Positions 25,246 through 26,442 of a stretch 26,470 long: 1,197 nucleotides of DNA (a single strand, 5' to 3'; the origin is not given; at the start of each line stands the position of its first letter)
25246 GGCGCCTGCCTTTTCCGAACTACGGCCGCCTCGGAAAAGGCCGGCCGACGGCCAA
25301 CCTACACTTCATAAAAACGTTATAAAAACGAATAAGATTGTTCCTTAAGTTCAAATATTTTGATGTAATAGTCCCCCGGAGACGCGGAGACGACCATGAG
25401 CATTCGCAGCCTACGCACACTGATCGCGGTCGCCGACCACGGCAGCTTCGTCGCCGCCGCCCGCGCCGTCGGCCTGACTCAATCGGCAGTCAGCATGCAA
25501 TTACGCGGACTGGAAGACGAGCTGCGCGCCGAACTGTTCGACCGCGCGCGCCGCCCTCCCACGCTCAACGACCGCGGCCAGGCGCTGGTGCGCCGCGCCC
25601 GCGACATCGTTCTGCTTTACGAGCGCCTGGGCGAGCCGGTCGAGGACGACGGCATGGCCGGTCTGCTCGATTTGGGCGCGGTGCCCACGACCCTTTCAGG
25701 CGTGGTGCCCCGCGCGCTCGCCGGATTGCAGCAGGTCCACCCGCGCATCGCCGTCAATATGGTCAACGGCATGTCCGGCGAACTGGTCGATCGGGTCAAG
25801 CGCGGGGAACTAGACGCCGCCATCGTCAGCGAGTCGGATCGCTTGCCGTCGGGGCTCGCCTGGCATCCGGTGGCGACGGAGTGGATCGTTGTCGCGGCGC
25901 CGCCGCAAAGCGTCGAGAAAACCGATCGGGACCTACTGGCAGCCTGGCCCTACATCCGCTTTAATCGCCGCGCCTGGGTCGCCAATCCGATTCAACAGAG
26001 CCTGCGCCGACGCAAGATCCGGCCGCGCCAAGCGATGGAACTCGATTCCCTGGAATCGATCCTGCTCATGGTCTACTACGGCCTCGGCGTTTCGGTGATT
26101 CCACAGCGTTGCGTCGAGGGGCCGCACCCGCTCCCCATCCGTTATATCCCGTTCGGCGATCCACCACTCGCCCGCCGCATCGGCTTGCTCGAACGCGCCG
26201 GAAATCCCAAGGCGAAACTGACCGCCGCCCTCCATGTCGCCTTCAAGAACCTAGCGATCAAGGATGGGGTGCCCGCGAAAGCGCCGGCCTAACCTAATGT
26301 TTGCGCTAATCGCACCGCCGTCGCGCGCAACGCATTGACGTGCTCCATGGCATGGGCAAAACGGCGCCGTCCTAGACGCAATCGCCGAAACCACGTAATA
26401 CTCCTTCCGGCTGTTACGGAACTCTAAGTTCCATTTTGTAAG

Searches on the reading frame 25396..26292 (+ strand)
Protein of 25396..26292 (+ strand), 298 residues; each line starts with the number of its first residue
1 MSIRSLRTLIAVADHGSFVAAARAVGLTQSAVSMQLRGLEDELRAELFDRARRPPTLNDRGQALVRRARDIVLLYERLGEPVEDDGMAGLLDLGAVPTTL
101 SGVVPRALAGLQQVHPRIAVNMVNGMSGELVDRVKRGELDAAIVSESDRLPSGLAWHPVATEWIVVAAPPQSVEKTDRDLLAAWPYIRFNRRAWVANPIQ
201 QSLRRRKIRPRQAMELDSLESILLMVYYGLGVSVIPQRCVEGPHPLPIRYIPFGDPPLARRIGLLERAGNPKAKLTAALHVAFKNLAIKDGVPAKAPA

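Call 31: search_protein_families(library=pfam, proteins=[window:25396-26292:+], max_evalue=0.001)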
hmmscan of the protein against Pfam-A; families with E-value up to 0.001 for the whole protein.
window:25396-26292:+ (298 aa): 2 families
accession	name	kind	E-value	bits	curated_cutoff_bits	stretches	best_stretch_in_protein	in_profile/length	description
PF03466.25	LysR_substrate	-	1.1e-35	123.4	28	1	86-279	3-200/209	LysR substrate binding domain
PF00126.33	HTH_1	-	1.6e-19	70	26.6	1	3-62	1-60/60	Bacterial regulatory helix-turn-helix protein, lysR family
